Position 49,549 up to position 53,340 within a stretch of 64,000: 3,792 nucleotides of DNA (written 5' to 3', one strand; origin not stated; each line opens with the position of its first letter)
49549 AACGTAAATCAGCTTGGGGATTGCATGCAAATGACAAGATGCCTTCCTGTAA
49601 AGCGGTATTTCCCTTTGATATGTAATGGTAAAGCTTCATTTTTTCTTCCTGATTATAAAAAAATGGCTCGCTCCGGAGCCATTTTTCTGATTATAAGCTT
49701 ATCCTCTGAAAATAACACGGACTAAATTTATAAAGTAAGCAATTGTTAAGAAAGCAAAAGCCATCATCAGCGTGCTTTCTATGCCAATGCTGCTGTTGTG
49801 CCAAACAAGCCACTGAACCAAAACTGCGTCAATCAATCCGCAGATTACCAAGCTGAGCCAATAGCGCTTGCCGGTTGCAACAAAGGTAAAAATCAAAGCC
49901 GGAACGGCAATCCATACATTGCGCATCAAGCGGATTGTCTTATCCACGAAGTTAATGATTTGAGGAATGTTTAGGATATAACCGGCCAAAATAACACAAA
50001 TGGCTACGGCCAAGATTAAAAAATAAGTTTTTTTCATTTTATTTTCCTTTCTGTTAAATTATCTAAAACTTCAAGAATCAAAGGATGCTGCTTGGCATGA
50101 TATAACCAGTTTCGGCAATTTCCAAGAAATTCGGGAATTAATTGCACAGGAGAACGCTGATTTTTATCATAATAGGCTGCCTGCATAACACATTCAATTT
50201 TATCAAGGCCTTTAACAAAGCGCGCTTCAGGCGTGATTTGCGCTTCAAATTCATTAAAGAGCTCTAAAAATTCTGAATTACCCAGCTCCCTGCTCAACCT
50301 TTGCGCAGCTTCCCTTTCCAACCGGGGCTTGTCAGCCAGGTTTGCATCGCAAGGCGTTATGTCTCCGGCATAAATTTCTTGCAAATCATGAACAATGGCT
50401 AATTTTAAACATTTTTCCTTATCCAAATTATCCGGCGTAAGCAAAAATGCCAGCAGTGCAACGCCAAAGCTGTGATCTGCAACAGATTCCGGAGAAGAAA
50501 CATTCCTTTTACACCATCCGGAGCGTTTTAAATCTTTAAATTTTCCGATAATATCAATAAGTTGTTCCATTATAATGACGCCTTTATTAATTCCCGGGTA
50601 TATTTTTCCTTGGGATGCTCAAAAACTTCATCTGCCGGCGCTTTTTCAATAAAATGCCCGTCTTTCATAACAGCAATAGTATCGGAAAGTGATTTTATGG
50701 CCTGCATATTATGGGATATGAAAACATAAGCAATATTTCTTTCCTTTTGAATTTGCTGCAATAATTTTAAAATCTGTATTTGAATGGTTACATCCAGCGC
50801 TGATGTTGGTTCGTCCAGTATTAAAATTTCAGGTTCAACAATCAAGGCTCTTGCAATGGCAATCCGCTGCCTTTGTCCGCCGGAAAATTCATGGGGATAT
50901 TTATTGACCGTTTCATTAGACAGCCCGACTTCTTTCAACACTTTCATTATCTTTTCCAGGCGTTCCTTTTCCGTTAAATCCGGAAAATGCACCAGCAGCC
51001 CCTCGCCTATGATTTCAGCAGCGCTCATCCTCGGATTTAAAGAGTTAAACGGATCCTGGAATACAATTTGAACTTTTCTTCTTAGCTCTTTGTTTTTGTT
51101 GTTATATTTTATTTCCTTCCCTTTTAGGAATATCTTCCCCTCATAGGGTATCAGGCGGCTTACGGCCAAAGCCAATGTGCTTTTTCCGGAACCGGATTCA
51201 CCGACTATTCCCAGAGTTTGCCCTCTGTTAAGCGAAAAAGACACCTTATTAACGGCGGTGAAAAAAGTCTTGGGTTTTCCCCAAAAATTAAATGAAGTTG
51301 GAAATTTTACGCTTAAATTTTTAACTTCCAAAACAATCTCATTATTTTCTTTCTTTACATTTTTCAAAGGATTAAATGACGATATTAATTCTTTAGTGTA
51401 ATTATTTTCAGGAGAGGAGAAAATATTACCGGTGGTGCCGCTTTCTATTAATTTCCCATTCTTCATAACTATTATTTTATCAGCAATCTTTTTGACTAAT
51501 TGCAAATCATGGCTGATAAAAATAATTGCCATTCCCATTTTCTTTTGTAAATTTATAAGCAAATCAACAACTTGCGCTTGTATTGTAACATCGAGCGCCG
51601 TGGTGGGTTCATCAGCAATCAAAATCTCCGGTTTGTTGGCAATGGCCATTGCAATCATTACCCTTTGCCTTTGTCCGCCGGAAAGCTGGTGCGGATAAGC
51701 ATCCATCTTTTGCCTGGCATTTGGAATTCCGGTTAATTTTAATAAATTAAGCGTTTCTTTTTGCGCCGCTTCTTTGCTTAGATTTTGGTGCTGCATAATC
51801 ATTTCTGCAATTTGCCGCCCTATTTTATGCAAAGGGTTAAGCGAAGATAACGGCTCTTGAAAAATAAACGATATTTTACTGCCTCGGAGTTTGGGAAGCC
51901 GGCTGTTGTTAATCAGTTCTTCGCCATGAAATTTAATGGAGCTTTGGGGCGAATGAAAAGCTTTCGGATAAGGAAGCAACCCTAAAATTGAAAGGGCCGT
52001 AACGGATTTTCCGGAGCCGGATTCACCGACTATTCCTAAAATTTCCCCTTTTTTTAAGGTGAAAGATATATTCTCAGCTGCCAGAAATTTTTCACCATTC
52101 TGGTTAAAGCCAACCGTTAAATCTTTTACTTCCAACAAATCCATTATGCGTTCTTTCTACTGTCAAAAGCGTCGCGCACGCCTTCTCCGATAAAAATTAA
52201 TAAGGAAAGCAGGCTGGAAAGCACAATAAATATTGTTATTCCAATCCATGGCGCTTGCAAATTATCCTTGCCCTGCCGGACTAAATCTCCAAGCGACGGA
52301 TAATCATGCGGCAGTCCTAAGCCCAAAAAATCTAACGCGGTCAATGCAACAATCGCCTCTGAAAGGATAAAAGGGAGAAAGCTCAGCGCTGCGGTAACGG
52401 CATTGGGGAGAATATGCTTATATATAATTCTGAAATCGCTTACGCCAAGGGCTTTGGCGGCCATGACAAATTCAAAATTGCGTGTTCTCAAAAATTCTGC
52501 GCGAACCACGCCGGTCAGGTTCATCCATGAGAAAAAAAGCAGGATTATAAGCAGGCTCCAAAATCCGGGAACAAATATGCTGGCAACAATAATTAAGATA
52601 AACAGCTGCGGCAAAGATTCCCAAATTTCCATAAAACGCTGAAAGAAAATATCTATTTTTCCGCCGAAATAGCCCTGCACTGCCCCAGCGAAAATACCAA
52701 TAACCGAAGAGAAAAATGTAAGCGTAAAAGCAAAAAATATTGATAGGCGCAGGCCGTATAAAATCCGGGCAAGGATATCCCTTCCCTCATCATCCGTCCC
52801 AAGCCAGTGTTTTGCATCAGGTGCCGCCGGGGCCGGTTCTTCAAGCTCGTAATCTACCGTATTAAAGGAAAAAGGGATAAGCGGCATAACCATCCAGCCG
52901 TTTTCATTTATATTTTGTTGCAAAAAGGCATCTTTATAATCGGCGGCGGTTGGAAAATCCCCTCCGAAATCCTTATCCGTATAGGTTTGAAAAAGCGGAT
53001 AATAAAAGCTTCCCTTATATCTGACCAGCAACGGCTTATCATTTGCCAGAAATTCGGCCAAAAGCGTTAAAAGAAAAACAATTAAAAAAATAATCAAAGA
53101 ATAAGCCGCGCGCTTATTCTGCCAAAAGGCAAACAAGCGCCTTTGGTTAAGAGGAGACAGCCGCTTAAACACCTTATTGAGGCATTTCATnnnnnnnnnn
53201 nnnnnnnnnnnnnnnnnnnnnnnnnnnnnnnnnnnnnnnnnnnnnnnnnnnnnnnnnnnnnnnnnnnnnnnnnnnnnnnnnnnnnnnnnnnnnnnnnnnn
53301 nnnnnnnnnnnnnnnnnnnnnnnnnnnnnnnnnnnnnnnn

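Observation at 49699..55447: Coupled operon: 757-aa polytopic membrane protein, then yejE, yejF, HD hydrolase and small 4-TM protein, with no yejA or yejB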

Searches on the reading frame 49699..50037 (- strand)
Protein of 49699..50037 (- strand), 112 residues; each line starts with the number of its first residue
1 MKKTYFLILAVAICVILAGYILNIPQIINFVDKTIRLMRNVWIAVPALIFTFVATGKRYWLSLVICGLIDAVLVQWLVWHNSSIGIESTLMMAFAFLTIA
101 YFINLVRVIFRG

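Call 4: search_protein_families(library=pfam, proteins=[window:49699-50037:-], max_evalue=0.01)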
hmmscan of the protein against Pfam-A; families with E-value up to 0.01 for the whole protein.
window:49699-50037:- (112 aa): 1 family
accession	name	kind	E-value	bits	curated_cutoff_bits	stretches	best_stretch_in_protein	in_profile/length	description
PF23539.1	DUF7134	-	0.0034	17.5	27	1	43-99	84-139/155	Domain of unknown function (DUF7134)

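Call 5: search_protein_families(library=ncbifam, proteins=[window:49699-50037:-], max_evalue=0.01)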
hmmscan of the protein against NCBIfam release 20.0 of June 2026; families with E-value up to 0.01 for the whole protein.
window:49699-50037:- (112 aa): 0 families

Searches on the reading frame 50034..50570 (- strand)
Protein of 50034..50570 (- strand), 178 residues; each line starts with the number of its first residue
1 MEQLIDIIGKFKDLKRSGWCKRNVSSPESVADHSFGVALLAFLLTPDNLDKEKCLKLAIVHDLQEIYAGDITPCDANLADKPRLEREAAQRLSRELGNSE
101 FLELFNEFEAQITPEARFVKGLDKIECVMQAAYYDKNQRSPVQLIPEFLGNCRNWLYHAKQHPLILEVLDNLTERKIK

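Call 4: search_protein_families(library=pfam, proteins=[window:50034-50570:-], max_evalue=0.01)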
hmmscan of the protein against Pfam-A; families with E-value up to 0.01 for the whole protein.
window:50034-50570:- (178 aa): 3 families
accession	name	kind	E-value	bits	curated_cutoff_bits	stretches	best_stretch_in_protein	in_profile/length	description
PF13023.12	HD_3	-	6e-38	130.8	22.5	1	8-141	1-141/165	HD domain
PF12917.13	YfbR-like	-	4.5e-10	39.9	25.9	1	7-131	5-141/182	5'-deoxynucleotidase YfbR-like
PF01966.28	HD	-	3e-07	31.1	22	1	30-126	1-114/116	HD domain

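Call 5: search_protein_families(library=ncbifam, proteins=[window:50034-50570:-], max_evalue=0.01)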
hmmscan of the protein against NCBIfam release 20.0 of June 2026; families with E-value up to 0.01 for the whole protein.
window:50034-50570:- (178 aa): 1 family
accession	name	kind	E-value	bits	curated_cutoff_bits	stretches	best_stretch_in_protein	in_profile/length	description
NF003009.0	PRK03826.1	equivalog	4.2e-05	23.3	122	1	7-107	9-118/197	5'-deoxynucleotidase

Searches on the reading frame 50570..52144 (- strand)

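Call 4: search_protein_families(library=pfam, proteins=[window:50570-52144:-], max_evalue=0.01)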
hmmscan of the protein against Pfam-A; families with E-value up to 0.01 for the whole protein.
window:50570-52144:- (524 aa): 22 families
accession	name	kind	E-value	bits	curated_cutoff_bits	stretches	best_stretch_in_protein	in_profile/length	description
PF00005.33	ABC_tran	-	1e-68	230.6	25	2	299-448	2-137/137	ABC transporter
PF02463.25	SMC_N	-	6e-15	55.7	40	2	34-227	25-211/220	RecF/RecN/SMC N terminal domain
PF13304.12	AAA_21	-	3.2e-09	37.7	27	1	394-480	184-300/304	AAA domain, putative AbiEii toxin, Type IV TA system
PF08352.17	oligo_HPY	-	2.5e-08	34.6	27.1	1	233-270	1-38/65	Oligopeptide/dipeptide transporter, C-terminal region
PF13555.12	AAA_29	-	6.6e-07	29.4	27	1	302-331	16-45/61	P-loop containing region of AAA domain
PF13191.12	AAA_16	-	2.8e-06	28.3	32.6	1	309-352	25-64/167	AAA ATPase domain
PF13166.12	AAA_13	-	7e-06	25.5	36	1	436-492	525-583/713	AAA domain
PF13401.12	AAA_22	-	1.5e-05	25.7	27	0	312-474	9-119/130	AAA domain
PF01078.27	Mg_chelatase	-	6.7e-05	22.8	20.3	0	311-383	25-95/207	Magnesium chelatase, subunit ChlI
PF20720.3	nSTAND3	-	8.8e-05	22.7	27.2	0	300-364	9-72/155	Novel STAND NTPase 3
PF00006.31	ATP-synt_ab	-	0.0001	22.4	29.5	0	303-330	9-36/213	ATP synthase alpha/beta family, nucleotide-binding domain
PF09818.15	ABC_ATPase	-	0.00013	21.6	23.2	0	139-231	143-250/283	P-loop domain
PF13481.12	AAA_25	-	0.00021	21.4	27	0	305-377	30-95/195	AAA domain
PF20703.3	nSTAND1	-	0.00028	21.1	27.1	0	298-327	23-52/379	Novel STAND NTPase 1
PF00158.32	Sigma54_activat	-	0.00034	20.8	20.2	0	297-340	11-54/168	Sigma-54 interaction domain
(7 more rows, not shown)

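Call 5: search_protein_families(library=ncbifam, proteins=[window:50570-52144:-], max_evalue=0.01)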
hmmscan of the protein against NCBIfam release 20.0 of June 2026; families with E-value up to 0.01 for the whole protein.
window:50570-52144:- (524 aa): 202 families (the best 25 are shown)
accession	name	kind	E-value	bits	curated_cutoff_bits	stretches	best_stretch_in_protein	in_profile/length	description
NF011713.0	PRK15134.1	equivalog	1e-187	625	834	1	2-521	4-527/529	microcin C ABC transporter ATP-binding protein YejF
NF007613.0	PRK10261.1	equivalog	1.3e-150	502.8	1077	2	2-263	11-278/623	glutathione ABC transporter ATP-binding protein GsiA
NF008453.0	PRK11308.1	subfamily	1.1e-145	485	408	2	264-522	5-264/334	dipeptide ABC transporter ATP-binding protein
NF011659.0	PRK15079.1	equivalog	2.5e-142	473.5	540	2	264-522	4-267/334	murein tripeptide/oligopeptide ABC transporter ATP binding protein OppF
NF008246.0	PRK11022.1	equivalog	6.7e-142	472.3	541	2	1-258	1-258/326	dipeptide ABC transporter ATP-binding protein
NF007010.1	PRK09473.1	subfamily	1.6e-138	460.8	575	2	3-262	1-259/318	oligopeptide ABC transporter ATP-binding protein OppD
NF043079.1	MMSYN1_0167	equivalog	6.1e-135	451.1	740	4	79-262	296-479/561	oligopeptide ABC transporter ATP-binding protein OppD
TIGR02770.1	nickel_nikD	equivalog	4.5e-134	445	318.7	2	24-256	3-228/230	nickel import ATP-binding protein NikD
NF047576.1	opine_ATP_CntF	equivalog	9.7e-133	441.3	385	2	3-261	2-257/264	staphylopine uptake ABC transporter ATP-binding protein CntF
NF047578.1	opine_ATP_CntD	equivalog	1.6e-131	437.4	380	2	3-261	2-257/266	staphylopine uptake ABC transporter ATP-binding protein CntD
NF043071.1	DppF_dipep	equivalog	3.5e-128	427.7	660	2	265-522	7-265/331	dipeptide ABC transporter ATP-binding subunit DppF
NF043078.1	MMSYN1_0168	equivalog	2.1e-122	409.9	800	5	399-522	473-596/649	oligopeptide ABC transporter ATP-binding protein OppF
TIGR02769.1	nickel_nikE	equivalog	1.2e-119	398.7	332.55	2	271-515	2-248/265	nickel import ATP-binding protein NikE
NF007739.0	PRK10419.1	subfamily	8.6e-110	366.5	354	2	271-513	3-247/268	nickel ABC transporter ATP-binding protein NikE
NF011692.0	PRK15112.1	equivalog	2.2e-103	345.6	452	2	269-522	3-253/269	putrescine export ABC transporter ATP-binding protein SapF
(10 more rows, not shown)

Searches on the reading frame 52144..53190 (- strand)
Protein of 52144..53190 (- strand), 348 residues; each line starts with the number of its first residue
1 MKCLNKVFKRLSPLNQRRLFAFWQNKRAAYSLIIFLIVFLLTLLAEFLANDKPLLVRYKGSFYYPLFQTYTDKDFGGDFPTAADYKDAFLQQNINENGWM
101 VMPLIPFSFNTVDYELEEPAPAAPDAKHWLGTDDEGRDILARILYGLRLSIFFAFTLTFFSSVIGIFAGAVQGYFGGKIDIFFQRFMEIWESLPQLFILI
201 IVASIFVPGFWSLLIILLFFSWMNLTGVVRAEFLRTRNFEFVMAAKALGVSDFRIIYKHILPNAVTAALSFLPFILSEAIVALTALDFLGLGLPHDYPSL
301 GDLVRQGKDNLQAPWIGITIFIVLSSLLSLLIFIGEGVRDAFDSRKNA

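Call 4: search_protein_families(library=pfam, proteins=[window:52144-53190:-], max_evalue=0.01)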
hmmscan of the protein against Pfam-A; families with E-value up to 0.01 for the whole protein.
window:52144-53190:- (348 aa): 2 families
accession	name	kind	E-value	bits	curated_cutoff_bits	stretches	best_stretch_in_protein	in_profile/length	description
PF00528.27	BPD_transp_1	-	1.5e-28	100.2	26.4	1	165-346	5-182/184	Binding-protein-dependent transport system inner membrane component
PF12911.12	OppC_N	-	0.00016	21.9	23.9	1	19-51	7-39/53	N-terminal TM domain of oligopeptide transport permease C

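Call 5: search_protein_families(library=ncbifam, proteins=[window:52144-53190:-], max_evalue=0.01)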
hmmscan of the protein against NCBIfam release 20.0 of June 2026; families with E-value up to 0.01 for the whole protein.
window:52144-53190:- (348 aa): 19 families
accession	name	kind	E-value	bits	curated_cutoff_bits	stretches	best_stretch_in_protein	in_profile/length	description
NF011596.0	PRK15021.1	subfamily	1.3e-135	451.8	439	1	9-346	2-339/341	microcin C ABC transporter permease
NF045476.1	Opp4C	equivalog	9.1e-64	215.4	350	1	120-345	49-278/278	oligopeptide ABC transporter permease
NF045475.1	Opp3C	equivalog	4.8e-56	190.3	450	1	21-345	30-326/328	oligopeptide ABC transporter permease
NF045474.1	Opp2C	equivalog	1.7e-49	168.6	300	1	123-343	15-236/236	nickel transporter permease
TIGR02790.1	nickel_nikC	equivalog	1e-44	153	358.45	1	123-343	37-258/258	nickel ABC transporter permease subunit NikC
NF045473.1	Opp1C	equivalog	7.4e-44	150.1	350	1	123-345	43-266/267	nickel/cobalt ABC transporter permease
NF043080.1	MMSYN1_0166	equivalog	5.3e-41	140.5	370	1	116-346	70-305/307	oligopeptide ABC transporter permease OppC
NF011935.0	PRK15406.1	equivalog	2.2e-39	136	433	1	104-345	59-300/302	oligopeptide ABC transporter permease OppC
NF008160.0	PRK10913.1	equivalog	8.7e-37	127.1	483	1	126-345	77-297/300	dipeptide ABC transporter permease DppC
NF011662.0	PRK15082.1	equivalog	1.3e-34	120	484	1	109-345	65-299/303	glutathione ABC transporter permease GsiD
NF047573.1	opine_perm_CntC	exception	1.5e-34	119.6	440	1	121-309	45-233/271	staphylopine uptake ABC transporter permease subunit CntC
NF007376.0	PRK09881.1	equivalog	1.5e-32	112.8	434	1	122-346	68-293/298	D,D-dipeptide ABC transporter permease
NF007738.0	PRK10417.1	equivalog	4.3e-29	101.9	335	1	122-345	46-270/277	nickel ABC transporter permease subunit NikC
NF011691.0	PRK15111.1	equivalog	9.3e-21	74.6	379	1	125-343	73-292/296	putrescine export ABC transporter permease SapC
NF045470.1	Opp2B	equivalog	8.1e-05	22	350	1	225-274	184-233/300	nickel ABC transporter permease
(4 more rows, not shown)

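Call 52: find_homologous_proteins(query=window:52144-53190:-, max_evalue=1e-30)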
Query window:52144-53190:- (348 aa): 8000 proteins with E <= 1e-30 among 8000 candidates; the best 120 are listed.
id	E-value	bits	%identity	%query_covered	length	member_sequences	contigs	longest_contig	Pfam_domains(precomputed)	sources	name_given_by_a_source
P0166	1.3e-226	769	100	100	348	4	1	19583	PF00528.28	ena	-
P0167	1.1e-186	638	82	99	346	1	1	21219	PF00528.28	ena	-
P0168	4.8e-178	610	-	-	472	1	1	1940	PF00528.28,PF12911.13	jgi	jgi:microcin C transport system permease protein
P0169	1.8e-176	605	77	99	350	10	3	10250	PF00528.28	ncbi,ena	-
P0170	4.0e-176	603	76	100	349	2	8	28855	PF00528.28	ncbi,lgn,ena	-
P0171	8.5e-176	602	76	100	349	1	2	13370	PF00528.28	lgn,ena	-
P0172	9.6e-176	602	76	99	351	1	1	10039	PF00528.28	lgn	-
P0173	2.4e-175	601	76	99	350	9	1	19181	PF00528.28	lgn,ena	-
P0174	6.3e-174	596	76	99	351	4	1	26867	PF00528.28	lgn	-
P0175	8.9e-174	596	77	97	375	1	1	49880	PF00528.28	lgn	-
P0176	8.9e-174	596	77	97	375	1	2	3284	PF00528.28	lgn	-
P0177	1.5e-173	595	75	99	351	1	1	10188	PF00528.28,PF12911.13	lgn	-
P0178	1.6e-173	595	77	97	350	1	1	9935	PF00528.28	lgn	-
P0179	1.9e-172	591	76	99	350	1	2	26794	PF00528.28,PF12911.13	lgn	-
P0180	2.3e-172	591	74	99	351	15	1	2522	PF00528.28,PF12911.13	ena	-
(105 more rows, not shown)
